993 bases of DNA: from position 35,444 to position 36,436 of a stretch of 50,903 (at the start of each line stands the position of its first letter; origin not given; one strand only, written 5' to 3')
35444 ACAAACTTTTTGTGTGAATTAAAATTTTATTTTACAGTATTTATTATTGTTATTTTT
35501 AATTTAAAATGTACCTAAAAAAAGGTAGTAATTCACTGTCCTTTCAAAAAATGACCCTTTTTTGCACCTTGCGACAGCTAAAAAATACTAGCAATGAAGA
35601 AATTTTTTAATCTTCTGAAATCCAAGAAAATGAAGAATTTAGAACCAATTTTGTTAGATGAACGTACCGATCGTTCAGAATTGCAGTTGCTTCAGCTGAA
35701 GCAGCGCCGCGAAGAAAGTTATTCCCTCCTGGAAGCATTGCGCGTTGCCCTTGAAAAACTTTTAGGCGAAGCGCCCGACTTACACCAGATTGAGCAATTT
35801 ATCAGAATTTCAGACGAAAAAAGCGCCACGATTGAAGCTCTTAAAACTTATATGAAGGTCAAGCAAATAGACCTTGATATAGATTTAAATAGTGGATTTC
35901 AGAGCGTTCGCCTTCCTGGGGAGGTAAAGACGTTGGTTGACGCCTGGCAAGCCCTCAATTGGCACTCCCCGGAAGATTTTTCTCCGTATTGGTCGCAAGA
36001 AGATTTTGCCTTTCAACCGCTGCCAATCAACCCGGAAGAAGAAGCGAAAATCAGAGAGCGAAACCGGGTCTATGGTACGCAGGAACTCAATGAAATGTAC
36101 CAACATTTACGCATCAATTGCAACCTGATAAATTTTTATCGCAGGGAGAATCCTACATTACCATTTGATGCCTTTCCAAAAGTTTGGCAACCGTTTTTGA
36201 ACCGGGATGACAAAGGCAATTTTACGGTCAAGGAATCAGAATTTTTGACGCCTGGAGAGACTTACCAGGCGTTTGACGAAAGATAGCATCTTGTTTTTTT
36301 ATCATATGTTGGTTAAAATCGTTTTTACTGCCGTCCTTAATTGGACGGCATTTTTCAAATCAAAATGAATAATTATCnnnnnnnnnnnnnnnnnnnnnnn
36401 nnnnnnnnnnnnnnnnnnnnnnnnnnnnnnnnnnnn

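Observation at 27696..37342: Compact 9.6-kb integrative element in initiator tRNA-Met with a replication module but no transfer or virion genes (satellite-like?)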

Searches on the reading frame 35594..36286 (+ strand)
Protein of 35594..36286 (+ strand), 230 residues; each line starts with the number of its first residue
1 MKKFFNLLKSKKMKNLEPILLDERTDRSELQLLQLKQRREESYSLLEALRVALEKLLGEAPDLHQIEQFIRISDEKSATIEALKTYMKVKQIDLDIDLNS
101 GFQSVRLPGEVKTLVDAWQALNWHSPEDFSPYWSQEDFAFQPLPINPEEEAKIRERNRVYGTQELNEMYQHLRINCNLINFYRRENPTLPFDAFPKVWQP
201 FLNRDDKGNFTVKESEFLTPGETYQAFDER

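Call 7: search_protein_families(library=pfam, proteins=[window:35594-36286:+], max_evalue=0.01)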
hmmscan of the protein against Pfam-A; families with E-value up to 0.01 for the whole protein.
window:35594-36286:+ (230 aa): 0 families

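Call 16: search_protein_families(library=phrogs, proteins=[window:35594-36286:+], max_evalue=0.01)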
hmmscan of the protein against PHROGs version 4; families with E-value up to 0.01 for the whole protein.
window:35594-36286:+ (230 aa): 0 families

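Call 17: search_protein_families(library=ncbifam, proteins=[window:35594-36286:+], max_evalue=0.01)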
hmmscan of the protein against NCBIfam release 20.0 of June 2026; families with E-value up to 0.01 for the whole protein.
window:35594-36286:+ (230 aa): 0 families

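Call 36: find_homologous_proteins(query=window:35594-36286:+, max_evalue=0.001)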
Query window:35594-36286:+ (230 aa): 2 proteins with E <= 0.001 among 369 candidates.
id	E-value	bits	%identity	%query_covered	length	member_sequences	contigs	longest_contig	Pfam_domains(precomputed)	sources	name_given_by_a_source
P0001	1.3e-141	488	100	95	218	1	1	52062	-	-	-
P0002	9.6e-94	331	67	100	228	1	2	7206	-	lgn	-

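Call 37: find_encoding_contigs(protein=P0002, flank=10000, max_places=5)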
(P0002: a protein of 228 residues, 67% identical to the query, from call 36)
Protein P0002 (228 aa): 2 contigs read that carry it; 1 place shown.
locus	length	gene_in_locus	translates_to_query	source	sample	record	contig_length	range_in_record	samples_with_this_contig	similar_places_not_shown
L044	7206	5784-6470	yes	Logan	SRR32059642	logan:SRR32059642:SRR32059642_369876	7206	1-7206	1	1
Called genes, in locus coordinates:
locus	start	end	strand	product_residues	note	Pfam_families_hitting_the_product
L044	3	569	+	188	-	?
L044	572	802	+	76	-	-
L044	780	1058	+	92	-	-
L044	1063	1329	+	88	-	-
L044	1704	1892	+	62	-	-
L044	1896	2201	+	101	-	PF12728:HTH_17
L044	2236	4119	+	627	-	PF06048:DUF927 (faint)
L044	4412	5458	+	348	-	PF08800:BT4734-like_N, PF08707:PriCT_2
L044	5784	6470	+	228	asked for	-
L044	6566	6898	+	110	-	-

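Call 39: search_dna_similar(query=window:35594-36286:+, collection=phages, mode=protein, max_evalue=0.01)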
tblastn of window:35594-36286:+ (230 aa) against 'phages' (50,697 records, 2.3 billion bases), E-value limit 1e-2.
No match.

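Call 44: search_protein_families(library=padloc, proteins=[window:35594-36286:+], max_evalue=0.01)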
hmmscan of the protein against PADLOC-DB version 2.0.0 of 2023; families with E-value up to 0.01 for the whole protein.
window:35594-36286:+ (230 aa): 0 families

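Call 51: find_homologous_proteins(query=A1, max_evalue=0.001)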
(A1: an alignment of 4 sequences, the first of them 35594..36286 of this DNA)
Query A1 (4 sequences) (230 aa, profile of the alignment): 7 proteins with E <= 0.001 among 5295 candidates.
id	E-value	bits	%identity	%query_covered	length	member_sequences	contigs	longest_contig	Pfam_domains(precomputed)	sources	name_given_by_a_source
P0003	8.9e-103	361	25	88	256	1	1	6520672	-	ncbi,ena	-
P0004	1.3e-100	354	28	70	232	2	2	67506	-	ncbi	-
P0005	6.2e-96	338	26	88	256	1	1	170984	-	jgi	jgi:hypothetical protein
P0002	2.9e-94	333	67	100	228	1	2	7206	-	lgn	-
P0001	5.6e-94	332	100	95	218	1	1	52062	-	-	-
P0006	4.6e-93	329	26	88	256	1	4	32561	-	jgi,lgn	jgi:hypothetical protein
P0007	7.4e-69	250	23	88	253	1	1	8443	-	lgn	-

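Call 55: find_encoding_contigs(protein=P0005, flank=10000, max_places=3)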
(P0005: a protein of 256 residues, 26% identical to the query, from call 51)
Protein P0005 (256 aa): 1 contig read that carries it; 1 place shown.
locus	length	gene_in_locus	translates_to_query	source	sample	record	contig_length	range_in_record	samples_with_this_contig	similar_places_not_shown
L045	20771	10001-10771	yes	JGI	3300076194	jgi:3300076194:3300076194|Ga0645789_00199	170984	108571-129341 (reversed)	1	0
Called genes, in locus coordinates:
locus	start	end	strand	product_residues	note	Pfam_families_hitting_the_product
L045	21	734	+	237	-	PF00196:GerE, PF13384:HTH_23 (weak)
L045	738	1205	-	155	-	PF00196:GerE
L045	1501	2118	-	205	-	PF00196:GerE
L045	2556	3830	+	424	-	PF17293:Arm-DNA-bind_5, PF13102:Phage_int_SAM_5, PF00589:Phage_integrase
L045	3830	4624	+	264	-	-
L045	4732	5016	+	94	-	PF00376:MerR (weak), PF12728:HTH_17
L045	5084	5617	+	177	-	-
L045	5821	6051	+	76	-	-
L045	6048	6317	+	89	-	-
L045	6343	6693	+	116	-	-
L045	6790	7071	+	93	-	-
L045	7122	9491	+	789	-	PF08800:BT4734-like_N, PF05272:VapE-like_dom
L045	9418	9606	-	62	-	-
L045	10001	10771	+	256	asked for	-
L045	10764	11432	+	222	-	-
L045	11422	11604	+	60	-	-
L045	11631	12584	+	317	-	PF00574:CLP_protease (weak), PF25145:NfeD1b_N (weak), PF01343:Peptidase_S49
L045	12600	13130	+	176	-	-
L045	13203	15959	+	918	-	PF13620:CarboxypepD_reg, PF13715:CarbopepD_reg_2, PF14905:OMP_b-brl_3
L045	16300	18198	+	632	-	PF03098:An_peroxidase, PF18962:Por_Secre_tail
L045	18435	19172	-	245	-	-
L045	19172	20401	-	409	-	PF00266:Aminotran_5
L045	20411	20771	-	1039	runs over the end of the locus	PF25852:DUF6242_C (faint), PF02012:BNR (faint), PF13088:BNR_2 (faint), PF15902:Sortilin-Vps10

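Call 56: find_encoding_contigs(protein=P0006, flank=10000, max_places=4)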
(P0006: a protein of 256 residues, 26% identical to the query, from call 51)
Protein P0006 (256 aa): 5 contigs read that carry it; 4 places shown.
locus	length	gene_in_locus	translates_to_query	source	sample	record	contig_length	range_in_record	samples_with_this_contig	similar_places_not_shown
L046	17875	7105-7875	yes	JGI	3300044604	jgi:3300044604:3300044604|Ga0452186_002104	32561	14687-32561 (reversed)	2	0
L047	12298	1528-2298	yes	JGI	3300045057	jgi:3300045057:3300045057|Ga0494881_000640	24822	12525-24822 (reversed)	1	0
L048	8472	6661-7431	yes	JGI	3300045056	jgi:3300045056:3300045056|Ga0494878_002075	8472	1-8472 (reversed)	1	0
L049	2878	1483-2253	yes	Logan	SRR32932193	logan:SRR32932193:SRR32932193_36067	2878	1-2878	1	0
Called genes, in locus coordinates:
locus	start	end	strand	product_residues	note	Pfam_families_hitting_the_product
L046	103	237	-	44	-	-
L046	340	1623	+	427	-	PF13102:Phage_int_SAM_5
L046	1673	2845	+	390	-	-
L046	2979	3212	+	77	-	-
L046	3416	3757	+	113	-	-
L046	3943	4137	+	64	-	-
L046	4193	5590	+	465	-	PF13148:DUF3987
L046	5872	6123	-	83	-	-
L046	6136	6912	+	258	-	PF19898:DUF6371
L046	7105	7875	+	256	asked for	-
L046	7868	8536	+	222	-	-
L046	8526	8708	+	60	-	-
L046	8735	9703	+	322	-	PF00574:CLP_protease (faint), PF01343:Peptidase_S49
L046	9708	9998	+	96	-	PF12728:HTH_17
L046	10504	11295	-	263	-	PF01963:TraB_PrgY_gumN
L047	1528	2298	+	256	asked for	-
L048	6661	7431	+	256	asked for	-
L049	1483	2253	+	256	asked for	-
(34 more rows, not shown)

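Call 57: find_encoding_contigs(protein=P0007, flank=10000, max_places=3)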
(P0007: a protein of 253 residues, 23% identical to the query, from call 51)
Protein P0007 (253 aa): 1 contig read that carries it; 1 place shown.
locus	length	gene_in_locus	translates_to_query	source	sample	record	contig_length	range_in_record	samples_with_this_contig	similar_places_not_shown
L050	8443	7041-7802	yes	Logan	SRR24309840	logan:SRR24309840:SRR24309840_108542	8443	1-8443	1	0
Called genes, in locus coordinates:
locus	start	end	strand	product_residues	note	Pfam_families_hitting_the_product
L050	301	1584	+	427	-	PF13102:Phage_int_SAM_5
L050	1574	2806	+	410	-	-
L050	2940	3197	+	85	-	-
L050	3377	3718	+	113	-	-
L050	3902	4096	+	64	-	-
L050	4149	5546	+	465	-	PF13148:DUF3987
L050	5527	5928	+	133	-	-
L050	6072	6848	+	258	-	PF19898:DUF6371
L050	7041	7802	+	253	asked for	-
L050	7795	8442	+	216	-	?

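Call 62: predict_structure(alignment_id=A3)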
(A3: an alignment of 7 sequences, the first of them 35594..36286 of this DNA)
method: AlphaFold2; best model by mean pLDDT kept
length: 230 residues; sequences in the alignment: 7
mean_pLDDT: 75.2   pTM: 0.55
mean pLDDT of the five models: 75.2, 74.2, 74.1, 73.7, 73.0
residues with pLDDT >= 90: 70; 70-90: 86; 50-70: 37; < 50: 37
segments of 3 or more residues with pLDDT < 50: 1-25, 220-230
pLDDT, mean of each block of 10 residues (from residue 1): 36 34 55 86 94 95 92 90 92 72 71 94 77 92 89 66 70 86 70 73 85 73 39
secondary structure, 60 per line:
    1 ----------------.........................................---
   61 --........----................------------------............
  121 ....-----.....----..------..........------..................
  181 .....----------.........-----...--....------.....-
elements in order: H17-57 H63-70 H75-90 H109-124 H147-156 H163-185 H196-201 E202-204 E210-212 H215-218 H225-229

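Call 66: search_protein_representatives(alignment_id=A3)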
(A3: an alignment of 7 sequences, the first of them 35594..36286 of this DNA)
Query: 7 sequences, 230 profile positions. Proteins with E-value up to 0.001 (for the whole library): 67; up to 1e-10: 49; up to 1e-30: 11. The best 67 are listed.
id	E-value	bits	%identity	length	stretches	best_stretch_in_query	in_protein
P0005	8.3e-115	398.5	-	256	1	1-230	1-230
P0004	4.9e-89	314.2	-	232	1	1-229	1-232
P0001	5.1e-82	291.2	-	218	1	3-230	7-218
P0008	8.4e-48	179.3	-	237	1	2-229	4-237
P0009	5.9e-41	156.9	-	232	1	3-229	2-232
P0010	3.7e-33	131.4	-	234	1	7-229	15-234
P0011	5.5e-33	130.8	-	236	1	3-230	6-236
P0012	2.2e-32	128.8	-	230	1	4-229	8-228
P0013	1.5e-31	126.1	-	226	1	2-229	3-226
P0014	1.8e-31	125.8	-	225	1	6-229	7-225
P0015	2.8e-31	125.2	-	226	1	3-229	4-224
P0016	1.7e-28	116.1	-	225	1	1-229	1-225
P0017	2.0e-28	115.9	-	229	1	2-229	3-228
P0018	9.0e-28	113.7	-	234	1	3-229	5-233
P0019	3.5e-27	111.8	-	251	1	6-229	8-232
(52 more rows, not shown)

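Call 68: fold_search(model_id=the predicted structure, library=pdb)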
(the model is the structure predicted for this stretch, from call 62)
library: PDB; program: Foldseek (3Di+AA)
matches with E <= 10: 46; with E <= 0.001: 0
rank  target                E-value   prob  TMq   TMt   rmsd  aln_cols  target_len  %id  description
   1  8djk_B                2.0e+00  0.08  0.13  0.11  14.1       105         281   14  HMGCR-UBIAD1 Complex State 2 (released 2022-08-03)
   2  5aqs_D                2.6e+00  0.09  0.15  0.28  19.0       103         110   16  Fragment-based screening of HSP70 sheds light on the functional role of ATP-binding site residues (released 2016-10-05)
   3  8fih_B                3.4e+00  0.09  0.14  0.29  17.0       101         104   15  Multi-state design of two-state switchable hinge proteins (released 2023-08-16)
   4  9vsa_A                4.2e+00  0.02  0.10  0.06  18.4       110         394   13  Structure of the wild-type CAX1 in Arabidopsis thaliana in the apo state (released 2025-09-03)
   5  8cq6_C                5.1e+00  0.04  0.15  0.10  13.9       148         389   17  Bifunctional cyclohexadienyl dehydratase/chorismate mutase from Duganella sacchari (released 2023-08-30)
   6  6ivm_D                5.4e+00  0.02  0.14  0.13  18.7       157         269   13  Crystal structure of a membrane protein P143A (released 2019-11-06)
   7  9lpt                  5.7e+00  0.10  0.23  0.16   7.0       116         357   16  Structure of the P113 protein from Plasmodium falciparum (released 2025-05-14)
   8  8sve_M                5.7e+00  0.01  0.11  0.08  17.5       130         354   12  Structure of Monomeric Interleukin-10 Grafted into and Antibody CDR (released 2024-05-22)
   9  6ei0_G                6.0e+00  0.07  0.17  0.30  16.2       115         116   12  Cytosolic copper storage protein Csp from Streptomyces lividans: apo form (released 2018-10-10)
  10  2f6l_A                6.0e+00  0.03  0.16  0.20  13.1       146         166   12  X-ray structure of Chorismate Mutase from Mycobacterium Tuberculosis (released 2005-12-13)
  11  2fp1_A                6.3e+00  0.03  0.17  0.21  13.1       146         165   12  Secreted Chorismate Mutase from Mycobacterium tuberculosis (released 2006-03-28)
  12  5vrd_B                6.3e+00  0.01  0.11  0.13  15.0       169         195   12  Crystal structure for Methylobacterium extorquens PqqCD (natural fusion) (released 2018-05-16)
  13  1scf_B                6.7e+00  0.02  0.13  0.21  16.5       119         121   14  HUMAN RECOMBINANT STEM CELL FACTOR (released 2000-07-07)
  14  4gkf_B                6.7e+00  0.02  0.12  0.15  13.6       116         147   16  Crystal structure and characterization of Cmr5 protein from Pyrococcus furiosus (released 2013-01-23)
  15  4wd7_A                6.7e+00  0.02  0.14  0.13  19.0       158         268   13  Crystal structure of a bacterial Bestrophin homolog from Klebsiella pneumoniae by Zn-SAD phasing (released 2014-10-01)
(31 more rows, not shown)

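Call 69: fold_search(model_id=the predicted structure, library=viral)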
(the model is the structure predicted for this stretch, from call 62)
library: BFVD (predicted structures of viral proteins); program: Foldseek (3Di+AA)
matches with E <= 10: 101; with E <= 0.001: 0
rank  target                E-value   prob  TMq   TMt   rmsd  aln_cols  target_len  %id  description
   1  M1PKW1                4.9e-01  0.09  0.14  0.09  22.9       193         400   13  Uncharacterized protein [Prochlorococcus phage P-SSP6]
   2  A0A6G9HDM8            1.5e+00  0.03  0.11  0.12  25.4       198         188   14  Lipid membrane protein of large eukaryotic DNA virus [Panulirus argus virus 1]
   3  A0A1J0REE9            2.3e+00  0.08  0.18  0.24  14.9       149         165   18  Viral interleukin-10 homolog [Anguillid herpesvirus 1]
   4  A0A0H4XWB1            2.4e+00  0.07  0.14  0.09  11.8       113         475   17  Uncharacterized protein [Salmon gill poxvirus]
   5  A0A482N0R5            2.5e+00  0.04  0.12  0.13  15.6       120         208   11  Uncharacterized protein [Escherichia phage vB_EcoM_KWBSE43-6]
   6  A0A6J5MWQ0            2.7e+00  0.08  0.15  0.25  14.8       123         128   15  Uncharacterized protein [uncultured Caudovirales phage]
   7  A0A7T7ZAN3            2.7e+00  0.06  0.16  0.13  22.8       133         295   16  Capsid maturation protease [Bacillus phage 268TH004]
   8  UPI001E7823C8         2.8e+00  0.05  0.13  0.20  16.0       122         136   16  (no name look-up for this kind of identifier)
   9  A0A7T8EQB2            2.8e+00  0.02  0.13  0.14  29.1       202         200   12  (no name in the UniProt tables at hand)
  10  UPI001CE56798         3.0e+00  0.03  0.13  0.19  20.2       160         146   15  (no name look-up for this kind of identifier)
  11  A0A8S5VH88            3.3e+00  0.15  0.22  0.22  10.2       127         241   12  Uncharacterized protein [Myoviridae sp. ctkfK18]
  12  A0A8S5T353            3.5e+00  0.03  0.13  0.19  13.7       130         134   15  Uncharacterized protein [Myoviridae sp. ctqfO1]
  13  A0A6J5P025            3.6e+00  0.09  0.18  0.26  12.1       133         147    9  Uncharacterized protein [uncultured Caudovirales phage]
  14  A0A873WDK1            3.6e+00  0.06  0.13  0.05   9.9        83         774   11  Uncharacterized protein [Synechococcus phage S-H38]
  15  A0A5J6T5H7            3.6e+00  0.05  0.15  0.25  14.7       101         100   14  (no name in the UniProt tables at hand)
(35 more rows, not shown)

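Call 103: search_dna_similar(query=L045:11631-12584:+, collection=phages, mode=protein, max_evalue=0.00001, max_rows=15)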
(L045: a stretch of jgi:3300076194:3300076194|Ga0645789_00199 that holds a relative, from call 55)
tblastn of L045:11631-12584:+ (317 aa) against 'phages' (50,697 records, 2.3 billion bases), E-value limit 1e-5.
Records with a match: 313; places in all: 313; records where one place covers at least 80% of the query: 95.
Best place of each record, by identity: <60% 313.
By first word of the organism name: Flavobacterium 93; Rheinheimera 39; Erwinia 29; Escherichia 22; Porphyromonas 18; Cellulophaga 16; Aeromonas 15; Ralstonia 11; Wolbachia 10; Vibrio 9; and 25 more.
By host as written in the record: Flavobacterium columnare 62; Rheinheimera sp. BAL341 39; - 34; Erwinia amylovora 11; Ralstonia solanacearum 10; Cellulophaga sp. HaHaR_3_176 9; Escherichia coli 8; Aeromonas hydrophila 6; and 97 more.
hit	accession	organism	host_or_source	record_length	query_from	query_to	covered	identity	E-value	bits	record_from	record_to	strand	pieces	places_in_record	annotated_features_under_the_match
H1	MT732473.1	Polaribacter phage Leef_1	Polaribacter sp. AHE13PA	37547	3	297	93%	31.6%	5e-29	122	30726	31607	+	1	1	protease /major capsid protein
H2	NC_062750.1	Polaribacter phage Leef_1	Polaribacter sp. AHE13PA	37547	3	297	93%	31.6%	5e-29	122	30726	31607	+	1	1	head maturation protease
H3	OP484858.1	Sinorhizobium phage NV1.1.1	Sinorhizobium meliloti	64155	2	307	97%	26.7%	1e-8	62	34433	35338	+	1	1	hypothetical protein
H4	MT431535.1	Flavobacterium phage FCV-1.01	Flavobacterium columnare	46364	11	276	84%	29.9%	3e-16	85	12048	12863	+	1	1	hypothetical protein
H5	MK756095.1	Flavobacterium phage FCOV-S2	water sample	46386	11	276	84%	29.9%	3e-16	85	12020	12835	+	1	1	hypothetical protein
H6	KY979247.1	Flavobacterium phage VK58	Flavobacterium columnare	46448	11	276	84%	29.9%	3e-16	85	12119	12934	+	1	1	hypothetical protein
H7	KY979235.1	Flavobacterium phage FCV-1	Flavobacterium columnare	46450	11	276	84%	29.9%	3e-16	85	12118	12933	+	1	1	hypothetical protein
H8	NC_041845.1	Flavobacterium phage FCV-1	Flavobacterium columnare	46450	11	276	84%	29.9%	3e-16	85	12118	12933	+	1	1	head maturation protease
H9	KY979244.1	Flavobacterium phage VK42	Flavobacterium columnare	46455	11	276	84%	29.9%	3e-16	85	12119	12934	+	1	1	hypothetical protein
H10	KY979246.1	Flavobacterium phage VK52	Flavobacterium columnare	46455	11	276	84%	29.9%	3e-16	85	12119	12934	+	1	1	hypothetical protein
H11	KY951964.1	Flavobacterium phage FCV-11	Flavobacterium columnare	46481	11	276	84%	29.9%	3e-16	85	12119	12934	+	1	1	hypothetical protein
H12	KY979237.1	Flavobacterium phage FCV-16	Flavobacterium columnare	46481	11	276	84%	29.9%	3e-16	85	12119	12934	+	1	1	hypothetical protein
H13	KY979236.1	Flavobacterium phage FCV-10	Flavobacterium columnare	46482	11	276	84%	29.9%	3e-16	85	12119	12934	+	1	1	hypothetical protein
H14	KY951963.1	Flavobacterium phage FCV-3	Flavobacterium columnare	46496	11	276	84%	29.9%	3e-16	85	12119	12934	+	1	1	hypothetical protein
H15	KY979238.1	Flavobacterium phage FCV-20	Flavobacterium columnare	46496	11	276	84%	29.9%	3e-16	85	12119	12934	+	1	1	hypothetical protein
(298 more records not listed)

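Call 108: search_protein_families(library=pfam, proteins=[window:35594-36286:+], max_evalue=5)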
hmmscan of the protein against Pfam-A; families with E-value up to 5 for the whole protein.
window:35594-36286:+ (230 aa): 1 family
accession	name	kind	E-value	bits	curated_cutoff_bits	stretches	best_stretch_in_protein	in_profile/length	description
PF18497.6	RNase_3_N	-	0.057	13.9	26.8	1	49-93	16-57/95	Ribonuclease III N-terminal domain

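Call 114: find_related_loci(query=window:35594-36286:+, collection=viral_contigs, flank=8000)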
Query window:35594-36286:+ (230 aa) in viral_contigs; peptide patterns used: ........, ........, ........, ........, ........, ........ (x = any residue, [..] = any of these).
4 stretches matched a pattern, but none encodes a relative of the query by tblastn (E <= 1e-3).

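Call 130: find_related_loci(query=L045:11631-12584:+, collection=viral_contigs, flank=10000)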
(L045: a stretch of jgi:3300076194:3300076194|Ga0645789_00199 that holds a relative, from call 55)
Query L045:11631-12584:+ (317 aa) in viral_contigs; peptide patterns used: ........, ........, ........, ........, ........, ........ (x = any residue, [..] = any of these).
1 stretches matched a pattern, but none encodes a relative of the query by tblastn (E <= 1e-3).
